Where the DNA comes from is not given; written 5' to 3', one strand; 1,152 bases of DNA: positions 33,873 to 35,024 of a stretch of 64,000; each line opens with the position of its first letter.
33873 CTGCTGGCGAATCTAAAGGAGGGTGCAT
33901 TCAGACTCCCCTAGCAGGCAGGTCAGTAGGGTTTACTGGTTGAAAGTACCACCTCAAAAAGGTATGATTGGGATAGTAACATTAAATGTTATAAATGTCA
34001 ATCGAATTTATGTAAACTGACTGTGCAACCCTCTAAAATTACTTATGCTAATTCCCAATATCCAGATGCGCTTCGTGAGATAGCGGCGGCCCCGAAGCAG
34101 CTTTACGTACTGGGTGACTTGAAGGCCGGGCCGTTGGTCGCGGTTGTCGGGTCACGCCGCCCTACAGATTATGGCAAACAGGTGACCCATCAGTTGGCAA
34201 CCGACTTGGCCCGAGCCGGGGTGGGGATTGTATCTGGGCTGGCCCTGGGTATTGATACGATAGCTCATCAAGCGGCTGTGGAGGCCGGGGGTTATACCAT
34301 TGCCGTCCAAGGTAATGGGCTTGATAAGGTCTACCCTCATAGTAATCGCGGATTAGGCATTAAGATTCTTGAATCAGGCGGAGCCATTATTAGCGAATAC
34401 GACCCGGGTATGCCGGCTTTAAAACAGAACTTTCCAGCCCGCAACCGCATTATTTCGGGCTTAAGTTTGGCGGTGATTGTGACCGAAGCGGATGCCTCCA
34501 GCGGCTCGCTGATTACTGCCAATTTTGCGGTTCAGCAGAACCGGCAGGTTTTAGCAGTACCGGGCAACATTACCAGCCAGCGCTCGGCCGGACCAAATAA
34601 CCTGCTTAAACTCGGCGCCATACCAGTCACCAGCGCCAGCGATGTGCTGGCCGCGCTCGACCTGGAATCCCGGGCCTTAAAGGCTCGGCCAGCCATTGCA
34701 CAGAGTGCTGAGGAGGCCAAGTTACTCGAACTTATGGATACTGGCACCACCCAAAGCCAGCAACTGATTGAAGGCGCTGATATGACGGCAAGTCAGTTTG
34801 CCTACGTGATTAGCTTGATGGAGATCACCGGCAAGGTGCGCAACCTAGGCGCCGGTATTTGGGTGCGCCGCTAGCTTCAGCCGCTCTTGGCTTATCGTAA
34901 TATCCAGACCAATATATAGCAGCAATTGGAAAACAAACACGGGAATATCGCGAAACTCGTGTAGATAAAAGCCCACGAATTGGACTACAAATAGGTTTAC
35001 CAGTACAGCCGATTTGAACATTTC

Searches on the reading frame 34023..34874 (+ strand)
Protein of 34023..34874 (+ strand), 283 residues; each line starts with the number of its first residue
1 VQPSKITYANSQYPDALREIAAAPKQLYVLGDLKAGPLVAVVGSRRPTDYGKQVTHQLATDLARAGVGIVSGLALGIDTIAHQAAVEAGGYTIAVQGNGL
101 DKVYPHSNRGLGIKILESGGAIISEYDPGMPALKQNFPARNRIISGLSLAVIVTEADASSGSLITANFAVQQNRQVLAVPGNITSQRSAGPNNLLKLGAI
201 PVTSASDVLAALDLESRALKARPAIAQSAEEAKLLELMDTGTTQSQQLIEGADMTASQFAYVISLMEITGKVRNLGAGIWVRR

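Call 9: search_protein_families(library=pfam, proteins=[window:34023-34874:+], max_evalue=0.01)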
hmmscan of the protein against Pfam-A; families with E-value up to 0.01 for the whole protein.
window:34023-34874:+ (283 aa): 3 families
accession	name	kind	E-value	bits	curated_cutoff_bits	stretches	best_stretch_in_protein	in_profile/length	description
PF02481.21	DNA_processg_A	-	3.4e-73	245.8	29.6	1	5-203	9-211/212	DNA recombination-mediator protein A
PF18306.6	LDcluster4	-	0.00035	20.7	26.3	1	39-179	4-123/151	SLOG cluster4 family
PF17782.7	DprA_WH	-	0.00042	20.7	22.9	1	220-276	3-59/61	DprA winged helix domain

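Call 10: find_related_loci(query=window:34023-34874:+, collection=genome_contigs, flank=4000)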
Query window:34023-34874:+ (283 aa) in genome_contigs; peptide patterns used: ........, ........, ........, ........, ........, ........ (x = any residue, [..] = any of these).
221 stretches matched a pattern; 11 encode a relative of the query (tblastn E <= 1e-3); 11 distinct loci.
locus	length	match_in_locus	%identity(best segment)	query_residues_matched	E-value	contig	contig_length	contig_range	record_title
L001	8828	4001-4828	60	6-281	9e-104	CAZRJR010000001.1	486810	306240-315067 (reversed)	MAG TPA_asm: uncultured Candidatus Saccharibacteria bacterium isolate SRP173033_co2_82 genome assembly, contig: NODE_2_l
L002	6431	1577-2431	51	1-283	2e-87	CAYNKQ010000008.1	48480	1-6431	MAG TPA_asm: uncultured Candidatus Saccharibacteria bacterium isolate SRP344714_co2_35 genome assembly, contig: NODE_169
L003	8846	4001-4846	50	1-280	3e-85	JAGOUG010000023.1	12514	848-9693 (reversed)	Candidatus Saccharibacteria bacterium isolate Gw_Eff_bin_463 Gw_Eff_12295_length_12514_cov_4.697263, whole genome shotgu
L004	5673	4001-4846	48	1-280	4e-82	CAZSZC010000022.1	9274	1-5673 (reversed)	MAG TPA_asm: uncultured Candidatus Saccharibacteria bacterium isolate SRP298887_co1_348 genome assembly, contig: NODE_84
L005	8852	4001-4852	46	1-282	9e-81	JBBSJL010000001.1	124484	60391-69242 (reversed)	MAG: Candidatus Saccharimonadales bacterium isolate LS4_metabat2.004 LS4_metabat2.004_K_211834_L_124484_cov_12.0207, who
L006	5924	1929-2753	47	6-283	3e-75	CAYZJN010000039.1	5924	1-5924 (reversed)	MAG TPA_asm: uncultured Candidatus Saccharibacteria bacterium isolate binchicken_co220_185 genome assembly, contig: NODE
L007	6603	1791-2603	44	9-280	4e-72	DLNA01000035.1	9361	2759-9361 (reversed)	MAG TPA_asm: Patescibacteria group bacterium UBA7522 UBA7522_contig_14479, whole genome shotgun sequence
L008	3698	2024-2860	46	4-278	3e-65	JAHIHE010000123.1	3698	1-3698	MAG: Patescibacteria group bacterium isolate KR11_N3.mb.38 KR11_N3.mb.38_k141_249106, whole genome shotgun sequence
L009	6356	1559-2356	45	13-276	3e-65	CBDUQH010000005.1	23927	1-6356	MAG TPA_asm: uncultured bacterium isolate SRR18550247_concoct_49 genome assembly, contig: ERZ25074849.48, whole genome s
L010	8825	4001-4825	43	13-282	3e-59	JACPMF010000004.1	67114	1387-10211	MAG: Candidatus Sungiibacteriota bacterium isolate NC_groundwater_542_Ag_S-0.1um_47_13 S35_SO-1_scaffold_6560, whole gen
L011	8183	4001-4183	33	117-175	5e-5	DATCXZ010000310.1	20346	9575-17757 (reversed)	MAG TPA_asm: Kiloniellaceae bacterium isolate SMAG_U7452 k141_97427, whole genome shotgun sequence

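Call 19: find_homologous_proteins(query=window:34023-34874:+, max_evalue=1e-40)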
Query window:34023-34874:+ (283 aa): 6890 proteins with E <= 1e-40 among 8000 candidates; the best 120 are listed.
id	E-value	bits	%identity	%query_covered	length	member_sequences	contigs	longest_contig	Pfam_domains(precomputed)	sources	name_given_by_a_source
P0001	8.2e-174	594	100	100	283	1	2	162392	PF02481.22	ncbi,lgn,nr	ncbi:MAG TPA: DNA-processing protein DprA [Candidatus Saccharimonadales bacterium]|nr:DNA-processing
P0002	4.2e-145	500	84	100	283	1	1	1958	PF02481.22,PF17782.8,PF18306.7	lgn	-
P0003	2.5e-139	481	81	100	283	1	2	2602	PF02481.22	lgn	-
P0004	1.2e-123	430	72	100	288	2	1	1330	PF02481.22,PF17782.8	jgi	jgi:DNA processing protein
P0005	1.4e-123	430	72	100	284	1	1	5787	PF02481.22,PF17782.8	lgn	-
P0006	4.6e-121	421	71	100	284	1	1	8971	PF02481.22,PF17782.8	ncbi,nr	ncbi:MAG TPA: DNA-processing protein DprA [Candidatus Dormibacteraeota bacterium]|nr:DNA-processing 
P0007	5.9e-114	398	69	100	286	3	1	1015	PF02481.22,PF17782.8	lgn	-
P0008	1.3e-112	394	67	100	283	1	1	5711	PF02481.22,PF17782.8,PF18306.7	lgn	-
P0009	4.0e-111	389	67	99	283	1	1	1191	PF02481.22,PF17782.8,PF18306.7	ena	-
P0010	7.9e-111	388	67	100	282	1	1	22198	PF02481.22,PF17782.8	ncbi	-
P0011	3.0e-110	386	67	100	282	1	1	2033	PF02481.22,PF17782.8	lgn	-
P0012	3.9e-109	382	66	100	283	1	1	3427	PF02481.22,PF17782.8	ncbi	-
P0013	5.0e-109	382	65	99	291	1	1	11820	PF02481.22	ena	-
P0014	6.6e-109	381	67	100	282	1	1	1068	PF02481.22,PF17782.8,PF18306.7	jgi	jgi:DNA processing protein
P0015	6.7e-109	381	67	100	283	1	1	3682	PF02481.22,PF17782.8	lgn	-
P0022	7.4e-105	368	66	100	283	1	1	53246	PF02481.22,PF17782.8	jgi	jgi:DNA processing protein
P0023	8.2e-105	368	64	100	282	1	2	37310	PF02481.22,PF17782.8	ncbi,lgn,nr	ncbi:MAG TPA: DNA-processing protein DprA [Candidatus Saccharimonadales bacterium]|nr:DNA-processing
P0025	1.5e-104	367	63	100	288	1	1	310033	PF02481.22,PF17782.8,PF18306.7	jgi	jgi:DNA processing protein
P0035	1.6e-103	364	64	98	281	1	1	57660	PF02481.22,PF17782.8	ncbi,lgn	-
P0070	1.7e-98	347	62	100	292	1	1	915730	PF02481.22,PF17782.8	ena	-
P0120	8.1e-95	335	57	99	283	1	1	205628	PF02481.22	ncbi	-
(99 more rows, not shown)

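Call 20: find_encoding_contigs(protein=P0003, flank=3000, max_places=2)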
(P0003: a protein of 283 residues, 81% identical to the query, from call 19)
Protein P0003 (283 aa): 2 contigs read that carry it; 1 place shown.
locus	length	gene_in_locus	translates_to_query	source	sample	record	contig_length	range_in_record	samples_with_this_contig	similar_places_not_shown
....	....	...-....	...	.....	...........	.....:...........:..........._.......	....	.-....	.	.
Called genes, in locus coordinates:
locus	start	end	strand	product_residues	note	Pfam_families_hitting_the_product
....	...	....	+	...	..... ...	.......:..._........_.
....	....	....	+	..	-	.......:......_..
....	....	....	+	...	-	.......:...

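Call 21: find_encoding_contigs(protein=P0002, flank=3000, max_places=2)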
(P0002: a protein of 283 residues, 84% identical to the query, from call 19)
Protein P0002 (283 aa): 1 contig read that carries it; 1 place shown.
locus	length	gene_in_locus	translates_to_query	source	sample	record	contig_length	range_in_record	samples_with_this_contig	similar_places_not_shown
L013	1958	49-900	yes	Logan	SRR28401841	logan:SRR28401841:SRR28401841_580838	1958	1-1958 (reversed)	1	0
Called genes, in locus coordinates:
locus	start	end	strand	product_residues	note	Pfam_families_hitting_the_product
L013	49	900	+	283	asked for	PF02481:DNA_processg_A, PF18306:LDcluster4 (weak), PF17782:WHD_DprA (weak)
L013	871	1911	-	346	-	-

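Call 22: find_encoding_contigs(protein=P0006, flank=3000, max_places=2)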
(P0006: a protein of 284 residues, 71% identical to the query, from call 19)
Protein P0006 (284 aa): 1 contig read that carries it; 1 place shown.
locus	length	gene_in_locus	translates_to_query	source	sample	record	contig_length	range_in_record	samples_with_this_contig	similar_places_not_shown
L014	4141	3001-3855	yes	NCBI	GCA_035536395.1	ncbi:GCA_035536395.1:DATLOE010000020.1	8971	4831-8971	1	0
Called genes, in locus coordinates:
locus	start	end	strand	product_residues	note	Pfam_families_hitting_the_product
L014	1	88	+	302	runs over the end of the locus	PF00768:Peptidase_S11, PF13354:Beta-lactamase2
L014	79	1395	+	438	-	PF00005:ABC_tran (faint), PF00009:GTP_EFTU, PF01926:MMR_HSR1, PF02421:FeoB_N, PF00009:GTP_EFTU, PF01926:MMR_HSR1, PF02421:FeoB_N, PF14714:KH_dom-like, +5 more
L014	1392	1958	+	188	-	PF01195:Pept_tRNA_hydro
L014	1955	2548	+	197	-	PF13489:Methyltransf_23, PF13847:Methyltransf_31, PF08241:Methyltransf_11, PF08242:Methyltransf_12, PF13649:Methyltransf_25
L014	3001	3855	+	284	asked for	PF02481:DNA_processg_A, PF17782:WHD_DprA (faint)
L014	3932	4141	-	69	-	?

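Call 23: find_encoding_contigs(protein=P0005, flank=3000, max_places=2)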
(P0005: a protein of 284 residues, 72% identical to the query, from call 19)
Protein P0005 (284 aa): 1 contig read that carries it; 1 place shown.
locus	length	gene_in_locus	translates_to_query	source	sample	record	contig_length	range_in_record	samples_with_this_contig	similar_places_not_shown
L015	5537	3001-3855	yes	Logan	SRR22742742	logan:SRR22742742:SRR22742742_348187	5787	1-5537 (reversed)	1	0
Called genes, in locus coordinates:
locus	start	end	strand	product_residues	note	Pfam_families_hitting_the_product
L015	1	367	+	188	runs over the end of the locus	PF01195:Pept_tRNA_hydro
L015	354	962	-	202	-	-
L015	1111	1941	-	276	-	-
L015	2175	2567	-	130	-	-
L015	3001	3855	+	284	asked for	PF02481:DNA_processg_A, PF17782:WHD_DprA (weak)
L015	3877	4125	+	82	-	PF01329:Pterin_4a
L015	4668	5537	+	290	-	?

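Call 26: find_encoding_contigs(protein=P0010, flank=2500, max_places=1)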
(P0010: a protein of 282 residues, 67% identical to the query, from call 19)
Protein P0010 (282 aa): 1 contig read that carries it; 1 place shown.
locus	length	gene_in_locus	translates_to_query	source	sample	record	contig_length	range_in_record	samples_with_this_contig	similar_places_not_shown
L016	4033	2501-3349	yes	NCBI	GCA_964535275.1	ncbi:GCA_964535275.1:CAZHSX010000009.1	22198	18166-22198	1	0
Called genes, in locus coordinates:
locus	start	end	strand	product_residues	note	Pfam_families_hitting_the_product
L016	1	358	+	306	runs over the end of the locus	PF00768:Peptidase_S11, PF13354:Beta-lactamase2 (weak)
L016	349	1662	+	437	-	PF00009:GTP_EFTU, PF01926:MMR_HSR1, PF02421:FeoB_N, PF00009:GTP_EFTU, PF00071:Ras (weak), PF01926:MMR_HSR1, PF02421:FeoB_N, PF14714:KH_dom-like, +7 more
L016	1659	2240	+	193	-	PF01195:Pept_tRNA_hydro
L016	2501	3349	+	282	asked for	PF02481:DNA_processg_A, PF17782:WHD_DprA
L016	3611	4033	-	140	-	?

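Call 27: find_encoding_contigs(protein=P0022, flank=2500, max_places=1)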
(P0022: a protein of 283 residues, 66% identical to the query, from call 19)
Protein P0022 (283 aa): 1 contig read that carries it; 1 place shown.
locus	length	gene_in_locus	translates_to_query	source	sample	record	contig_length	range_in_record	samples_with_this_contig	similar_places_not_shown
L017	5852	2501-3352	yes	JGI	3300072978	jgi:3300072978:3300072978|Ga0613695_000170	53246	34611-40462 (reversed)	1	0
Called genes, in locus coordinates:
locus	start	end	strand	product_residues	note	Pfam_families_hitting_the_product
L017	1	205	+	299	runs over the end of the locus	PF00768:Peptidase_S11, PF13354:Beta-lactamase2 (weak)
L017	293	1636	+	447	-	PF00005:ABC_tran (faint), PF00009:GTP_EFTU, PF01926:MMR_HSR1, PF02421:FeoB_N, PF00009:GTP_EFTU, PF01926:MMR_HSR1, PF02421:FeoB_N (weak), PF14714:KH_dom-like, +7 more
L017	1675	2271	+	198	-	PF01195:Pept_tRNA_hydro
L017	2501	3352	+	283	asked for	PF02481:DNA_processg_A, PF17782:WHD_DprA (weak)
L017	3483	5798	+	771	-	PF01751:Toprim, PF01131:Topoisom_bac, PF13368:Toprim_C_rpt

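Call 28: find_encoding_contigs(protein=P0025, flank=2500, max_places=1)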
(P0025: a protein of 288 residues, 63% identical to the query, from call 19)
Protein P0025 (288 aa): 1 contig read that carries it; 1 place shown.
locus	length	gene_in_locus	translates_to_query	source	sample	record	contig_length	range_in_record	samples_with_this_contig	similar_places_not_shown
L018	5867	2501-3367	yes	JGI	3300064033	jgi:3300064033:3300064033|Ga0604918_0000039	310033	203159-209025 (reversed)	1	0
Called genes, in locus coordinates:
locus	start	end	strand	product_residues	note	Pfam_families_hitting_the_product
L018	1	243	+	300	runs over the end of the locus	PF00768:Peptidase_S11, PF13354:Beta-lactamase2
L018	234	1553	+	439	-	PF00009:GTP_EFTU (weak), PF01926:MMR_HSR1, PF02421:FeoB_N, PF00009:GTP_EFTU, PF00071:Ras (weak), PF01926:MMR_HSR1, PF02421:FeoB_N, PF14714:KH_dom-like, +5 more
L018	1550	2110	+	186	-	PF01195:Pept_tRNA_hydro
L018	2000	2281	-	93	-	-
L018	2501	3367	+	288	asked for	PF02481:DNA_processg_A, PF18306:LDcluster4 (weak), PF17782:WHD_DprA (faint)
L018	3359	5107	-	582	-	PF00664:ABC_membrane, PF00005:ABC_tran, PF02463:SMC_N (faint), PF13191:AAA_16 (faint), PF13401:AAA_22 (faint)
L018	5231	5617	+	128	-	-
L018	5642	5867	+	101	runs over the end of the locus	-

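Call 36: find_encoding_contigs(protein=P0023, flank=1500, max_places=1)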
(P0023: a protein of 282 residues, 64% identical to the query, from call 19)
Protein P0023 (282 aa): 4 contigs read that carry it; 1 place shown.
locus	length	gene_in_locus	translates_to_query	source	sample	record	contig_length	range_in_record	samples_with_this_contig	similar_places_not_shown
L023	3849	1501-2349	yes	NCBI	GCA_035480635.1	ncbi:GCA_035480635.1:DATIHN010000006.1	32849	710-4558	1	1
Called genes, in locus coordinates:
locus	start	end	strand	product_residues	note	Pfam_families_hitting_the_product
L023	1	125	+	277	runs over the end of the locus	PF00009:GTP_EFTU, PF00071:Ras (faint), PF00350:Dynamin_N (faint), PF01926:MMR_HSR1, PF02421:FeoB_N, PF14714:KH_dom-like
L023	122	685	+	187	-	PF01195:Pept_tRNA_hydro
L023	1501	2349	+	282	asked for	PF02481:DNA_processg_A, PF17782:WHD_DprA (weak)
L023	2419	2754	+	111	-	-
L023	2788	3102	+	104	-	-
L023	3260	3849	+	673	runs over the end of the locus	PF01751:Toprim, PF01131:Topoisom_bac, PF01396:Zn_ribbon_Top1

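Call 37: find_encoding_contigs(protein=P0035, flank=1500, max_places=1)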
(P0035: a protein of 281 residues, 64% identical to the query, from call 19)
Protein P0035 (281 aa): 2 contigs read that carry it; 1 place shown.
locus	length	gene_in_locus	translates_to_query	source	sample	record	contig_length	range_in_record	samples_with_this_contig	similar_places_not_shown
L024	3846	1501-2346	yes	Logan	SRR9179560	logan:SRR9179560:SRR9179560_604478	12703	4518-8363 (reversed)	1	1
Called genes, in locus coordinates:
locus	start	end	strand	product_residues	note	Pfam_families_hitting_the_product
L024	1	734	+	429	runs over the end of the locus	PF00009:GTP_EFTU, PF01926:MMR_HSR1, PF02421:FeoB_N, PF04548:AIG1 (weak), PF00009:GTP_EFTU, PF01926:MMR_HSR1, PF02421:FeoB_N, PF14714:KH_dom-like, +7 more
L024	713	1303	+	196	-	PF01195:Pept_tRNA_hydro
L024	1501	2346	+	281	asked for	PF02481:DNA_processg_A, PF17782:WHD_DprA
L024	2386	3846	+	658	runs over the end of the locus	PF01751:Toprim, PF01131:Topoisom_bac, PF01396:Zn_ribbon_Top1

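Call 38: find_encoding_contigs(protein=P0070, flank=1500, max_places=1)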
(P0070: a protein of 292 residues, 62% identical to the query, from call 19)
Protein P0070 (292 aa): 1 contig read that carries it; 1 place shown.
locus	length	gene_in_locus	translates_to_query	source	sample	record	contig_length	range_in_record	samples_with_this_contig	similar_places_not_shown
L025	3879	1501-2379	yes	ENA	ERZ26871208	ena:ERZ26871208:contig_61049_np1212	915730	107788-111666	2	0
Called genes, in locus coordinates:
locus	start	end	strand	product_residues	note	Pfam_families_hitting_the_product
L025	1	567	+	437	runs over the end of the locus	PF00009:GTP_EFTU, PF01926:MMR_HSR1, PF02421:FeoB_N, PF04548:AIG1 (weak), PF00009:GTP_EFTU (weak), PF01926:MMR_HSR1, PF02421:FeoB_N, PF14714:KH_dom-like, +5 more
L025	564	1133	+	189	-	PF01195:Pept_tRNA_hydro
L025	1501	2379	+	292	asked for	PF02481:DNA_processg_A, PF17782:WHD_DprA (weak)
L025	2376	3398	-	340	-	-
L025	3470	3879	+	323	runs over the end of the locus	PF01207:Dus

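Call 39: find_encoding_contigs(protein=P0120, flank=1500, max_places=1)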
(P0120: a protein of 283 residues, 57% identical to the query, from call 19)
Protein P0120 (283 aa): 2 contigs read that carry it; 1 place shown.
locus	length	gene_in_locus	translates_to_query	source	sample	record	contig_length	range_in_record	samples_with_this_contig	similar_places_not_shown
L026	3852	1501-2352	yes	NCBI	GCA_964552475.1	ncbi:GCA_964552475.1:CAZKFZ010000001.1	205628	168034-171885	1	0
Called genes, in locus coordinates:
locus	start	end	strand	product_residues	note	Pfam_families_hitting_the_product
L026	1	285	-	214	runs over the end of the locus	PF02915:Rubrerythrin (weak)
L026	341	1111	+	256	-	PF01978:TrmB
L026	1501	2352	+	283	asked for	PF02481:DNA_processg_A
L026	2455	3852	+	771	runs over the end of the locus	PF01751:Toprim, PF01131:Topoisom_bac, PF13368:Toprim_C_rpt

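Call 58: find_encoding_contigs(protein=P0001, flank=2500, max_places=4)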
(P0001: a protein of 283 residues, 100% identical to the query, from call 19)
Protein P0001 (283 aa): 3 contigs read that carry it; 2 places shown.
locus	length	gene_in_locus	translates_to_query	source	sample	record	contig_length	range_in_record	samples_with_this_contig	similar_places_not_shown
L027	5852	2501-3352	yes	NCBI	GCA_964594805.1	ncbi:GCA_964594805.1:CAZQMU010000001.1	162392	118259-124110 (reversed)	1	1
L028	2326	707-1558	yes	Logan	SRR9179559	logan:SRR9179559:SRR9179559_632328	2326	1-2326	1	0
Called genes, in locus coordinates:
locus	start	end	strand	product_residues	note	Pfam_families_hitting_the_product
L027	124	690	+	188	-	PF01195:Pept_tRNA_hydro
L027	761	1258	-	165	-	-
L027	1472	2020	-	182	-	-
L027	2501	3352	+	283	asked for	PF02481:DNA_processg_A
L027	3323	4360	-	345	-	-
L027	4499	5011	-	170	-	-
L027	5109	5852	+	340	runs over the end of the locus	PF01207:Dus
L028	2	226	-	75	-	?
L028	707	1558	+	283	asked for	PF02481:DNA_processg_A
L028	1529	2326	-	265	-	?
